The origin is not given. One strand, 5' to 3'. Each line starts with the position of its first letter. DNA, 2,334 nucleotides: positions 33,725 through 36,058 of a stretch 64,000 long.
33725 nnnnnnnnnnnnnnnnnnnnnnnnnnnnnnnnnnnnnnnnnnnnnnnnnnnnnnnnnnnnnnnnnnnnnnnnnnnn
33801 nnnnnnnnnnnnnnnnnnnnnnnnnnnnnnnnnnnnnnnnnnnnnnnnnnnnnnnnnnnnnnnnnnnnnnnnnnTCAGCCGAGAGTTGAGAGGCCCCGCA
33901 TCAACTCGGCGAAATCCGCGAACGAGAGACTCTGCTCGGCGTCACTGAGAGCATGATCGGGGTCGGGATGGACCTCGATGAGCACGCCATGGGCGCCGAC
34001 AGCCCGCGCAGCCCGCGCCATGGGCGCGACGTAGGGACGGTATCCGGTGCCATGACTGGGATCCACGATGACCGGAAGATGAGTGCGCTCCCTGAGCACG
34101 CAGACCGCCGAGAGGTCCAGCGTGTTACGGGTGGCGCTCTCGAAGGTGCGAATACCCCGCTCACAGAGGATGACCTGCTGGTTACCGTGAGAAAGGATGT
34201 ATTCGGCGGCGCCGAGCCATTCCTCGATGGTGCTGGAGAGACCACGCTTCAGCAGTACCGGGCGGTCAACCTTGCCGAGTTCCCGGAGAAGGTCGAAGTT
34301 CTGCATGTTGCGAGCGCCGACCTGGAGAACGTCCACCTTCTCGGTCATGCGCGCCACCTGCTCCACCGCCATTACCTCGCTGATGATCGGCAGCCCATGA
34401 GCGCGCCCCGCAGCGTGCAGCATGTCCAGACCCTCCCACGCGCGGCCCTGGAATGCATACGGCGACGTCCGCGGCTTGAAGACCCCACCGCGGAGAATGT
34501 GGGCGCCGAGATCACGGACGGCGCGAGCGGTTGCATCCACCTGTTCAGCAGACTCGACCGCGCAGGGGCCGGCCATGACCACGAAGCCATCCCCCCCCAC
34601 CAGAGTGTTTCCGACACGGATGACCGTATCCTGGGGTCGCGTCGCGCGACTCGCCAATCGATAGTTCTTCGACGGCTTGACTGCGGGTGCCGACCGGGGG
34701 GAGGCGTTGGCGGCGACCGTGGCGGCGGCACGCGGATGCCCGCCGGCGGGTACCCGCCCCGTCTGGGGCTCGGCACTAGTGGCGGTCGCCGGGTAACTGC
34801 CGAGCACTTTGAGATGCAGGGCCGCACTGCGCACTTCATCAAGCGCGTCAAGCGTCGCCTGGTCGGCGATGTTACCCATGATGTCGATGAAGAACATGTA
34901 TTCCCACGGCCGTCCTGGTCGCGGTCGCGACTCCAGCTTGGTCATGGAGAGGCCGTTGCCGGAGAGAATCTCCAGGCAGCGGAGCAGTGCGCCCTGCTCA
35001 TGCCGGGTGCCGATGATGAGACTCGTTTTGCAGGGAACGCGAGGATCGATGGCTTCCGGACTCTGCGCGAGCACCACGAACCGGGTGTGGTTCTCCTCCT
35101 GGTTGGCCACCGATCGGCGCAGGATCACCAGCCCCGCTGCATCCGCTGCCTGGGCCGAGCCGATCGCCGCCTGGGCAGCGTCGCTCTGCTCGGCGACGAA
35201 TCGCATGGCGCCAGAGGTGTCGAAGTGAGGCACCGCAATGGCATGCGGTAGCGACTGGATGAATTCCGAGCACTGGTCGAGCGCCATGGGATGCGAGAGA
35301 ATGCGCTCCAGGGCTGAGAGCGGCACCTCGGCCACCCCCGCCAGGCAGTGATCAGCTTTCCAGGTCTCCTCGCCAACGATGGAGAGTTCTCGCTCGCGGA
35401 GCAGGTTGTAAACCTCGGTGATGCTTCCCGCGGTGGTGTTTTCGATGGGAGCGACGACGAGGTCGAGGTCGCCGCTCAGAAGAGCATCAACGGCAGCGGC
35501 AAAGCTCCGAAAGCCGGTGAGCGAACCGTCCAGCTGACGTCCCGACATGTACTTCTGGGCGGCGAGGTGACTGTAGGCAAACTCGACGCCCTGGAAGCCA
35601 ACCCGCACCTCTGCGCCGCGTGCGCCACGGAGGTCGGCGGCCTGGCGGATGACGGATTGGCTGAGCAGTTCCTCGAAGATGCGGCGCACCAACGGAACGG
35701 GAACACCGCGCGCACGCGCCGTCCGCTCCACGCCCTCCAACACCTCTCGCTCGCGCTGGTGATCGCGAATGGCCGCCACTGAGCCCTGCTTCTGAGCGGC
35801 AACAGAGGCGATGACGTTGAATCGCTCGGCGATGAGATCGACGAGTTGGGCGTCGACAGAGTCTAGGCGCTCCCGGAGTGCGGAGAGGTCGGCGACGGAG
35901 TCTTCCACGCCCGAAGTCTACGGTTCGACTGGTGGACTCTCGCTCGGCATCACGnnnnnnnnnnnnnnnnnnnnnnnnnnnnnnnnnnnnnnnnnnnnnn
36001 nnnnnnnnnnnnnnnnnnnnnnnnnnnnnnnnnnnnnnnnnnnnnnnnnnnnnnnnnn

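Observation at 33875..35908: Tri-functional chorismate mutase / prephenate dehydratase-ACT / type I-beta DAHP synthase fusion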

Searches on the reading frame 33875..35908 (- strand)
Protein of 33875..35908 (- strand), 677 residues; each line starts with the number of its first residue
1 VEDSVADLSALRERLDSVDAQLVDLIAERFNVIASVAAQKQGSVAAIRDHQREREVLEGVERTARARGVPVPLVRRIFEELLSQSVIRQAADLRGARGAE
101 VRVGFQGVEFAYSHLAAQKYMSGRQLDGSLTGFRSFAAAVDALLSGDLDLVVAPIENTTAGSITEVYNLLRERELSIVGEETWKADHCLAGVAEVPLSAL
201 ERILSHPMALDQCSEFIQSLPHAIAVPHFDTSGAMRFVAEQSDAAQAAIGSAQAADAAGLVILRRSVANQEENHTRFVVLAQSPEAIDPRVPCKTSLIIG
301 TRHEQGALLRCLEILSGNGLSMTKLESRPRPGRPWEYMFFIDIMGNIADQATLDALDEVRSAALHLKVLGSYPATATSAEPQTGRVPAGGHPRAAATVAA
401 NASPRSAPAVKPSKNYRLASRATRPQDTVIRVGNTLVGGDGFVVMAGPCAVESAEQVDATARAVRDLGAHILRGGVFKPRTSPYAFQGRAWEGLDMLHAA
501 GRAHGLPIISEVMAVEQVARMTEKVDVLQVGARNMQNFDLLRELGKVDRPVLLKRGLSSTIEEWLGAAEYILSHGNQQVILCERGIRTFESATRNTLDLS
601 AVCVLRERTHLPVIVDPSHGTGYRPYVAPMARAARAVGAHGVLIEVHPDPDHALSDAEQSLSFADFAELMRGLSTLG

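Call 3: search_protein_families(library=pfam, proteins=[window:33875-35908:-], max_evalue=0.01)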
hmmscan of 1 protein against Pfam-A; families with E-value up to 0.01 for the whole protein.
window:33875-35908:- (677 aa): 5 families
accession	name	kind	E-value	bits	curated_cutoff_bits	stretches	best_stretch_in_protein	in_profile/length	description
PF00793.26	DAHP_synth_1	-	5.2e-77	258.8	25.5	1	435-669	10-257/270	DAHP synthetase I family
PF00800.23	PDT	-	3.8e-47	160.9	25.2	1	103-283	1-179/181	Prephenate dehydratase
PF01817.26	CM_2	-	6.8e-16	58.7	27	1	11-89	1-79/80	Chorismate mutase type II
PF03102.20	NeuB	-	1e-07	32.1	22.1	1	492-660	56-221/241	NeuB family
PF01842.31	ACT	-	0.0013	18.9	27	1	305-359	11-64/66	ACT domain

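Call 4: search_protein_families(library=ncbifam, proteins=[window:33875-35908:-], max_evalue=0.01)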
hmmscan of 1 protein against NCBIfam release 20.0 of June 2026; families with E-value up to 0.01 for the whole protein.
window:33875-35908:- (677 aa): 32 families (the best 25 are shown)
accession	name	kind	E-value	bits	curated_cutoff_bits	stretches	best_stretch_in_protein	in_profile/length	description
NF006421.0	PRK08673.1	subfamily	1.2e-127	425.9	335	1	402-674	55-327/338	3-deoxy-7-phosphoheptulonate synthase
NF009239.0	PRK12595.1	equivalog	7.6e-118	393.6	279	2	416-674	93-351/360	bifunctional 3-deoxy-7-phosphoheptulonate synthase/chorismate mutase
TIGR01361.1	DAHP_synth_Bsub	equivalog_domain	4.5e-114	380.2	267.75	1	418-673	2-257/260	3-deoxy-7-phosphoheptulonate synthase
NF009933.0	PRK13396.1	subfamily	8.1e-98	327.6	486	1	438-676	97-337/352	3-deoxy-7-phosphoheptulonate synthase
NF041229.1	BagF_FevY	exception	7.1e-91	304.9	700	1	407-670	56-319/340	phospho-2-dehydro-3-deoxyheptonate aldolase BagF/FevY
NF007910.0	PRK10622.1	equivalog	8.4e-83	278.4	577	1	7-375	6-378/386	bifunctional chorismate mutase/prephenate dehydratase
NF008866.0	PRK11899.1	equivalog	1.3e-56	192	359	1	101-376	6-277/283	prephenate dehydratase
NF008865.0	PRK11898.1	equivalog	3.2e-53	180.7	219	1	102-377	3-281/284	prephenate dehydratase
NF003543.0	PRK05198.1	equivalog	8.9e-32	110.2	242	1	439-675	15-266/273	3-deoxy-8-phosphooctulonate synthase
TIGR01362.1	KDO8P_synth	equivalog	5.4e-31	107.7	314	1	442-674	3-250/258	3-deoxy-8-phosphooctulonate synthase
NF009109.0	PRK12457.1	equivalog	6.1e-20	71.6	457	1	480-670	61-262/281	3-deoxy-8-phosphooctulonate synthase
NF008400.0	PRK11199.1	equivalog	2.3e-11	43.3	273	1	5-90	2-87/374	bifunctional chorismate mutase/prephenate dehydrogenase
NF004925.0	PRK06285.1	equivalog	9.7e-11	41.6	77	1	4-90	5-91/99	chorismate mutase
TIGR01791.2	CM_archaeal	equivalog_domain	1.6e-10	40.8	66.95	1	8-89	1-82/83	chorismate mutase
TIGR01805.1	CM_mono_grmpos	equivalog_domain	9.2e-10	38.7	71.2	1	8-62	1-55/81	chorismate mutase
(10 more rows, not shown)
